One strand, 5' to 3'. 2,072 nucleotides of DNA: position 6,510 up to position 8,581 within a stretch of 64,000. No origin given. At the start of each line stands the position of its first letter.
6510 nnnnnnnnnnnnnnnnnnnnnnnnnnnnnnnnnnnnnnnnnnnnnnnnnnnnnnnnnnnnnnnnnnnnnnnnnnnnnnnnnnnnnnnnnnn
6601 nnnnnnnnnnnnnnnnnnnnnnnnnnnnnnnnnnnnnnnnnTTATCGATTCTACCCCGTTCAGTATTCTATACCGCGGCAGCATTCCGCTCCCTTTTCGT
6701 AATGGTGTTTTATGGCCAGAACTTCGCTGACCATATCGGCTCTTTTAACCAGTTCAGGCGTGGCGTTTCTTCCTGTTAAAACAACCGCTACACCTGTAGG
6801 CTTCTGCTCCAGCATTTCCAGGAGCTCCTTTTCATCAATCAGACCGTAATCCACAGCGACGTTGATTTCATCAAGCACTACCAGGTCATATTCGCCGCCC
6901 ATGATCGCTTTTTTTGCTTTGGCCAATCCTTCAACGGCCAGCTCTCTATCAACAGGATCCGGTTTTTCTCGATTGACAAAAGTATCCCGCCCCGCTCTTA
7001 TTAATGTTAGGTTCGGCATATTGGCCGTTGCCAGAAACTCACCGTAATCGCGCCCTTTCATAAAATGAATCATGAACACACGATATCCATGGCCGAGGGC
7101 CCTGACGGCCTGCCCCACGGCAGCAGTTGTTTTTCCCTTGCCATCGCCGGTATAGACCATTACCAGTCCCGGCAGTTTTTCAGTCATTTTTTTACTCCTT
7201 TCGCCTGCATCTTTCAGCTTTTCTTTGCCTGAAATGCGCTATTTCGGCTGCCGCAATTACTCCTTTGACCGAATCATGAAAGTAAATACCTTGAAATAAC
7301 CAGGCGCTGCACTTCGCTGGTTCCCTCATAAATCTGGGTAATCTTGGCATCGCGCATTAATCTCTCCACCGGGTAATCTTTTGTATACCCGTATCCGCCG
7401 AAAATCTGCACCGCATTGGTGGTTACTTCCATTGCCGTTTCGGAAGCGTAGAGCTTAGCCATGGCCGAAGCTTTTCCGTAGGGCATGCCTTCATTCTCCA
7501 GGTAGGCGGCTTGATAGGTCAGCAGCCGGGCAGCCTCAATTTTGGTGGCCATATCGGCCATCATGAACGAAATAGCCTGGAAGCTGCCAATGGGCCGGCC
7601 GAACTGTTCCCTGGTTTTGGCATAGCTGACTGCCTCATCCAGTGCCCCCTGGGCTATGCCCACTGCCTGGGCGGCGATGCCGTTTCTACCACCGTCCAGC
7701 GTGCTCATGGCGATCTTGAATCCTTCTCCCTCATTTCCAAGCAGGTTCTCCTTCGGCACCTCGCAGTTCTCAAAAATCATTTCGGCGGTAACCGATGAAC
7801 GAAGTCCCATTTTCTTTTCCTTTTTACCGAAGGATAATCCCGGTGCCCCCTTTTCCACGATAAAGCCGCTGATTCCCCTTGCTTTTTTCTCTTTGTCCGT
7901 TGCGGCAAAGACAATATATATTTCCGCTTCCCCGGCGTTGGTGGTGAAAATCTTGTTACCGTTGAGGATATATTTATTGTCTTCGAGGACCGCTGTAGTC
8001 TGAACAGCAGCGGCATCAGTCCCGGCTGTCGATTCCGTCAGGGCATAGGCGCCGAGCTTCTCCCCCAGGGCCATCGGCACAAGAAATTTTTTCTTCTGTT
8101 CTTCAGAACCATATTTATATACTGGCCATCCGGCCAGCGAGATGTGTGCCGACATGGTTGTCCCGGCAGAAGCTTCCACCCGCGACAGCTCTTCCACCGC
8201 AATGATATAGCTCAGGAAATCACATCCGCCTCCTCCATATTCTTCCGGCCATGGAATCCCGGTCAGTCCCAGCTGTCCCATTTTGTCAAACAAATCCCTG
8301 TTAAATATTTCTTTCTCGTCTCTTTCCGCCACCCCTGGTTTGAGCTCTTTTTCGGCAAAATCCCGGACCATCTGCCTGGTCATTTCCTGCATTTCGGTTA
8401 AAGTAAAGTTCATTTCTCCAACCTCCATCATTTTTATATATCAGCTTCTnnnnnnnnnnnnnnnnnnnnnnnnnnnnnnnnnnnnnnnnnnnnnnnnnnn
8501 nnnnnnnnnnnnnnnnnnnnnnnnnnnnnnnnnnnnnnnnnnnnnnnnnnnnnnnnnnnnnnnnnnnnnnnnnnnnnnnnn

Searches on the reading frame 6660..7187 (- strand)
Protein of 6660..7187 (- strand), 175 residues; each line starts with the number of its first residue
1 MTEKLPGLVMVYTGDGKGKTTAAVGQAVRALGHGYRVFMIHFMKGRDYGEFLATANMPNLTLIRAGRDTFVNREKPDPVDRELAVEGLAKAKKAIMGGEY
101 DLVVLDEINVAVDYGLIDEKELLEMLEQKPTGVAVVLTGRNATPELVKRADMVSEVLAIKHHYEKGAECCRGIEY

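Call 88: search_protein_families(library=pfam, proteins=[window:6660-7187:-])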
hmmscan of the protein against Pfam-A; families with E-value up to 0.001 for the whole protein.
window:6660-7187:- (175 aa): 1 family
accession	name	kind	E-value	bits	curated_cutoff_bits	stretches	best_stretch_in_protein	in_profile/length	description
PF02572.21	CobA_CobO_BtuR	-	4.2e-60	203.3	25.7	1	7-175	3-172/172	ATP:corrinoid adenosyltransferase BtuR/CobO/CobP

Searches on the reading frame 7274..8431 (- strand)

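Call 88: search_protein_families(library=pfam, proteins=[window:7274-8431:-])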
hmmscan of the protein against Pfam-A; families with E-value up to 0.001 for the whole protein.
window:7274-8431:- (385 aa): 5 families
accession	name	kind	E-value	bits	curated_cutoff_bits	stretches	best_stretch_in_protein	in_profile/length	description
PF00441.29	Acyl-CoA_dh_1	-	9.6e-57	191.8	22.4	1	235-383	1-149/150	Acyl-CoA dehydrogenase, C-terminal domain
PF02771.21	Acyl-CoA_dh_N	-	2.3e-41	141.1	22.9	1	12-124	1-113/113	Acyl-CoA dehydrogenase, N-terminal domain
PF08028.16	Acyl-CoA_dh_2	-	3.1e-29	102.4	22.7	1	251-372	2-133/134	Acyl-CoA dehydrogenase, C-terminal domain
PF02770.24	Acyl-CoA_dh_M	-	5e-27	94.4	33.3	1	128-223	1-97/97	Acyl-CoA dehydrogenase, middle domain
PF22924.1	ACOX_C_alpha1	-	2.5e-06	27.8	27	1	314-384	98-169/169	Acyl-CoA oxidase, C-alpha1 domain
